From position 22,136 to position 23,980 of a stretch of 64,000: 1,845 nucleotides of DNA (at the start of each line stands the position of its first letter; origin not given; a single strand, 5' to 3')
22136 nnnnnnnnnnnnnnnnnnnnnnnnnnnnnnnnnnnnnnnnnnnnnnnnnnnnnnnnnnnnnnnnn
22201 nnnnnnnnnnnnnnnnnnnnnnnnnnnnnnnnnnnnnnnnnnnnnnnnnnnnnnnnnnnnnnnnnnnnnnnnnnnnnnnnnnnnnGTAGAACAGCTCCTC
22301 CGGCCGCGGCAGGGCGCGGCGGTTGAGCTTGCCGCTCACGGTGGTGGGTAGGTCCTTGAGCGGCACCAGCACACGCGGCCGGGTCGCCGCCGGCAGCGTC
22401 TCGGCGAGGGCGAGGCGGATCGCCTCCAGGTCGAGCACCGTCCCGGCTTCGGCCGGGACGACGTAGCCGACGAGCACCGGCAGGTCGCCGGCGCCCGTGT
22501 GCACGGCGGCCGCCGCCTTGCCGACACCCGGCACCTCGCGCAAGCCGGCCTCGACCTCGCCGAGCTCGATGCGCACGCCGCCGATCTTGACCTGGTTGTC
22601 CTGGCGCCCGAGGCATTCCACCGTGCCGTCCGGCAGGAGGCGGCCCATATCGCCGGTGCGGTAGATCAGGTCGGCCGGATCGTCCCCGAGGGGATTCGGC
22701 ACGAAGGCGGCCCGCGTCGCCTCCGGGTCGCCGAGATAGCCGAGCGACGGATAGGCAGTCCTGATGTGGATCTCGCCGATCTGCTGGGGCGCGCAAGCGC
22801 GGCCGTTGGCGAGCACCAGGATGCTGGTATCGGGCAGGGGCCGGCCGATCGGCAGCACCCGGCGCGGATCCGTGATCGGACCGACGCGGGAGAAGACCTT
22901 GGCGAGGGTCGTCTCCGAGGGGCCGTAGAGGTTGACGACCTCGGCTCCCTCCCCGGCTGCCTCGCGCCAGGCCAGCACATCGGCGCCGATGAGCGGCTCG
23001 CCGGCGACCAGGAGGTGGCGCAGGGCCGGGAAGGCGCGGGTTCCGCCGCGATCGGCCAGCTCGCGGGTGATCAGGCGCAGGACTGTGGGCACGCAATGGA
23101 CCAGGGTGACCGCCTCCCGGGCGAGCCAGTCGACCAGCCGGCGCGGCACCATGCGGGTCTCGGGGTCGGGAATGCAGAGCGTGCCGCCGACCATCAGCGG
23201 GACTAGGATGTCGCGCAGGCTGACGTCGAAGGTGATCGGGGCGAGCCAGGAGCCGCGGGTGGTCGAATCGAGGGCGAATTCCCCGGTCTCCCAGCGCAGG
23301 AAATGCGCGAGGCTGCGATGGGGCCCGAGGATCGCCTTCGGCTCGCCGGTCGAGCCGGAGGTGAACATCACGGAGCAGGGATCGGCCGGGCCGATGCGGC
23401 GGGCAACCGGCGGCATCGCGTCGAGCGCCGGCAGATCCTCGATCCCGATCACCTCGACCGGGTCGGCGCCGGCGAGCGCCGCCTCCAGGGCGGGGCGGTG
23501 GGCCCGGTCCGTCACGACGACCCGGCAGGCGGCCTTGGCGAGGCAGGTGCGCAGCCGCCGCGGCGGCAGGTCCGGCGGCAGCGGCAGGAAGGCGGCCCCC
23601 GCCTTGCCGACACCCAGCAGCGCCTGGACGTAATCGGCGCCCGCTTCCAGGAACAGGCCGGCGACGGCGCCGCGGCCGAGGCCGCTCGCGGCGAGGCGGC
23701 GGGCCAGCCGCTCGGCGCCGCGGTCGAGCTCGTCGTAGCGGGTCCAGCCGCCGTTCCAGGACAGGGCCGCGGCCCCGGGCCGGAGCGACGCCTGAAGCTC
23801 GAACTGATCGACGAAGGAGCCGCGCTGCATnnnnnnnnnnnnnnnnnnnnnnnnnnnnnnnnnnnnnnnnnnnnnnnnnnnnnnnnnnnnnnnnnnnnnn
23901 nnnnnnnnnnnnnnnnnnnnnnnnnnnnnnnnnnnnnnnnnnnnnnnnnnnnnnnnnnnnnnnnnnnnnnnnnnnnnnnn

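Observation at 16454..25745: Both megasynthases terminate in a C domain; AsnB-like amidotransferase wedged between them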

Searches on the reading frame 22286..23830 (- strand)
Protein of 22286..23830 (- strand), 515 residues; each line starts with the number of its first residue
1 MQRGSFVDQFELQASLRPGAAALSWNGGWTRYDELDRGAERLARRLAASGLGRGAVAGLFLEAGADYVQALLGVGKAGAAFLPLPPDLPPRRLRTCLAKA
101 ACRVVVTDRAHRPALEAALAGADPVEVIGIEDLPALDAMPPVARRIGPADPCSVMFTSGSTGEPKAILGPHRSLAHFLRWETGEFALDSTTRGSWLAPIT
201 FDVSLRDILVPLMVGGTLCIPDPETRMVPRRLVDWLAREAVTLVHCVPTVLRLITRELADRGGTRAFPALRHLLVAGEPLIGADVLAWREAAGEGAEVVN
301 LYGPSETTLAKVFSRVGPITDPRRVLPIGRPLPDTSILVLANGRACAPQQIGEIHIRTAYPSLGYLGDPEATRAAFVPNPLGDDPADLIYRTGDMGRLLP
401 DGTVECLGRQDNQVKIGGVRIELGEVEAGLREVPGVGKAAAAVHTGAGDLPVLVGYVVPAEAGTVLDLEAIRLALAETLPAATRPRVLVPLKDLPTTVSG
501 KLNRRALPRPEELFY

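Call 40: search_solved_structures(query=window:22286-23830:-, max_evalue=1e-20, show_alignments=2)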
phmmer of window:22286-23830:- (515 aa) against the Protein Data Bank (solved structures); distinct sequences matched with E-value up to 1e-20: 83 (the best 60 are shown).
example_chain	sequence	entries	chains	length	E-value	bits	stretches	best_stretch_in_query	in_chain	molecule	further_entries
6mfy_A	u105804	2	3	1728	8.4e-109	367.9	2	11-511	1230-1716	Linear gramicidin synthase subunit A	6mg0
9be4_A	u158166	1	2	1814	1e-108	367.7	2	11-511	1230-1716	Linear gramicidin synthase subunit A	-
9be3_A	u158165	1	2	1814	1e-108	367.7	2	11-511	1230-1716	Linear gramicidin synthase subunit A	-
6mfz_A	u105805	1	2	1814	1e-108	367.7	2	11-511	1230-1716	Linear gramicidin synthase subunit A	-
9meh_A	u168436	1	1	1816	1e-108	367.7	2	11-511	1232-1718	Linear gramicidin synthase subunit A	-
8xjz_C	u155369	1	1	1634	6.2e-82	279.3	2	26-507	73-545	Peptide synthetase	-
6ea3_B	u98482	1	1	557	5.7e-78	266.2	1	22-511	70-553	adenylation domain of Fuscachelin synthetase component H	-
6p1j_A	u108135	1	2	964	2.5e-74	254.2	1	9-507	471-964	Txo2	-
5u89_A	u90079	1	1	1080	2.7e-68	234.3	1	5-511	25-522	Amino acid adenylation domain protein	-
2vsq_A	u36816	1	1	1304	3.3e-68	234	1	13-512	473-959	SURFACTIN SYNTHETASE SUBUNIT 3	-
9bfd_B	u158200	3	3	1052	2.1e-67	231.4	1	8-511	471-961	Tyrocidine synthase 2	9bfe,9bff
6lta_A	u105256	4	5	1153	8.5e-65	222.7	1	8-509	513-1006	Nonribosomal peptide synthetase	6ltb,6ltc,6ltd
6n8e_A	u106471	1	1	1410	2.3e-64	221.3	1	5-508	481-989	holo-ObiF1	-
8www_A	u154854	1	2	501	1.2e-62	215.6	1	8-510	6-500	Carrier domain-containing protein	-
4d4g_A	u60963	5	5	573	1.5e-62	215.3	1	6-511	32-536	APNAA1 | APNA A1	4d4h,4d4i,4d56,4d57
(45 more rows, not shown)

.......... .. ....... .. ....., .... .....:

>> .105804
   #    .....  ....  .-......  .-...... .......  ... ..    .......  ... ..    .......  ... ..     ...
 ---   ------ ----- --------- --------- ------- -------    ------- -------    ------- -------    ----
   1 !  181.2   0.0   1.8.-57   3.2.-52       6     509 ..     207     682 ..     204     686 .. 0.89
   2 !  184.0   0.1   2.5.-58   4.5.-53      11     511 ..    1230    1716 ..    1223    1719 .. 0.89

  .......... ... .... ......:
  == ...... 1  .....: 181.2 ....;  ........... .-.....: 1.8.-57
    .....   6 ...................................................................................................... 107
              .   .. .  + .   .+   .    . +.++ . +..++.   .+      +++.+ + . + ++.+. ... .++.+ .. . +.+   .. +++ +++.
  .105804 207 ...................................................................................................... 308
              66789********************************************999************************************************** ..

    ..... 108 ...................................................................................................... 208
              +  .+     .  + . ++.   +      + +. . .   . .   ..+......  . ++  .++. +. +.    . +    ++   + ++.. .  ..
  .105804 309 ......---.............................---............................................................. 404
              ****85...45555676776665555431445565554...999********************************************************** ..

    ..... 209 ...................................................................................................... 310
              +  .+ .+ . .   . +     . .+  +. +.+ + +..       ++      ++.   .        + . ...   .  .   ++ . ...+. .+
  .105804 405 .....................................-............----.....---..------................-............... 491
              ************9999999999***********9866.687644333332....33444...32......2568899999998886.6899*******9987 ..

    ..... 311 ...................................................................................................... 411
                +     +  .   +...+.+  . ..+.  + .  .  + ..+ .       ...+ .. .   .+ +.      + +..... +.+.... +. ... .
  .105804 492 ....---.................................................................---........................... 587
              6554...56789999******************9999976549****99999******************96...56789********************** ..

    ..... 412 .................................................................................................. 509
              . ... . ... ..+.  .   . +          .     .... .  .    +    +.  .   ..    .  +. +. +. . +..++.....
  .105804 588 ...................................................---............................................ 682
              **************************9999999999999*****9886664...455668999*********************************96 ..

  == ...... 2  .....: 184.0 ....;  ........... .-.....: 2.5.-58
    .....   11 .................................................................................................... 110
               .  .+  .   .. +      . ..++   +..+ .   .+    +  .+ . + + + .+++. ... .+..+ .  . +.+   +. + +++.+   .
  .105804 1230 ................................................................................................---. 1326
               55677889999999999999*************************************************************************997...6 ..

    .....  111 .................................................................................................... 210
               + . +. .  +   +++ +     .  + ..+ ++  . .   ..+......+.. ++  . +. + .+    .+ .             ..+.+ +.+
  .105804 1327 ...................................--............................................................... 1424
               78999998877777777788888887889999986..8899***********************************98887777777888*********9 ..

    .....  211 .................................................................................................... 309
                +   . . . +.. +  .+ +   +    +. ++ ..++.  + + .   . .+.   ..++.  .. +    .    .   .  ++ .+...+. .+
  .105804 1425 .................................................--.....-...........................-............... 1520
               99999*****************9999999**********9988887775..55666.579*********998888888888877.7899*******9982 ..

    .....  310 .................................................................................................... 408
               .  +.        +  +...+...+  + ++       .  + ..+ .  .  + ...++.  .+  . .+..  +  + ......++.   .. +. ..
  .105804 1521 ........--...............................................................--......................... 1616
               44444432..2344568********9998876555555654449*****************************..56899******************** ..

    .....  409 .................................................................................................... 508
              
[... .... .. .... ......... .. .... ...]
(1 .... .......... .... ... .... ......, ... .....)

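Call 73: find_related_loci(query=window:22286-23830:-, collection=metagenome_contigs, flank=7000)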
Query window:22286-23830:- (515 aa) in metagenome_contigs; peptide patterns used: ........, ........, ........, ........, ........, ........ (x = any residue, [..] = any of these).
600 stretches matched a pattern (row limit reached: there are more); 16 encode a relative of the query (tblastn E <= 1e-3); 16 distinct loci.
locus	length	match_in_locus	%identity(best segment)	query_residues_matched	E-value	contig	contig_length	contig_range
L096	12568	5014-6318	30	7-453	1e-47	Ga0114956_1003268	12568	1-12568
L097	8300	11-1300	34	32-507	6e-44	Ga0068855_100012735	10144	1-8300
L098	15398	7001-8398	31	29-512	6e-30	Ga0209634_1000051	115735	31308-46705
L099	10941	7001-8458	28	29-507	3e-25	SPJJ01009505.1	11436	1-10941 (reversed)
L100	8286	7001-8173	31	29-436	1e-23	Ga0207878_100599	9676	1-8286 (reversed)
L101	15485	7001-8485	25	5-507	1e-23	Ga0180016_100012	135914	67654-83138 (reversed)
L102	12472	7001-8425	26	26-507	2e-21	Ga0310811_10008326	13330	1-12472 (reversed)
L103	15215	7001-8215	26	61-436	2e-18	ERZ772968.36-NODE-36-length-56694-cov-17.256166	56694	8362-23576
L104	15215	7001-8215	26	61-436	2e-18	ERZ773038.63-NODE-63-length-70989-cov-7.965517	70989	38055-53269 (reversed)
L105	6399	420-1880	22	17-507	1e-16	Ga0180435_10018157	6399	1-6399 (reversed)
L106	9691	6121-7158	28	140-507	2e-16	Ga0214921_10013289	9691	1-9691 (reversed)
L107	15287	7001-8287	26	68-507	4e-13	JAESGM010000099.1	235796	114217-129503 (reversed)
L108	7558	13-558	31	322-507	4e-10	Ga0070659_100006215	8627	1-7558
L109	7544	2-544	28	328-511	3e-9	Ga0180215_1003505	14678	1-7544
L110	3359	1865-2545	24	267-507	7e-8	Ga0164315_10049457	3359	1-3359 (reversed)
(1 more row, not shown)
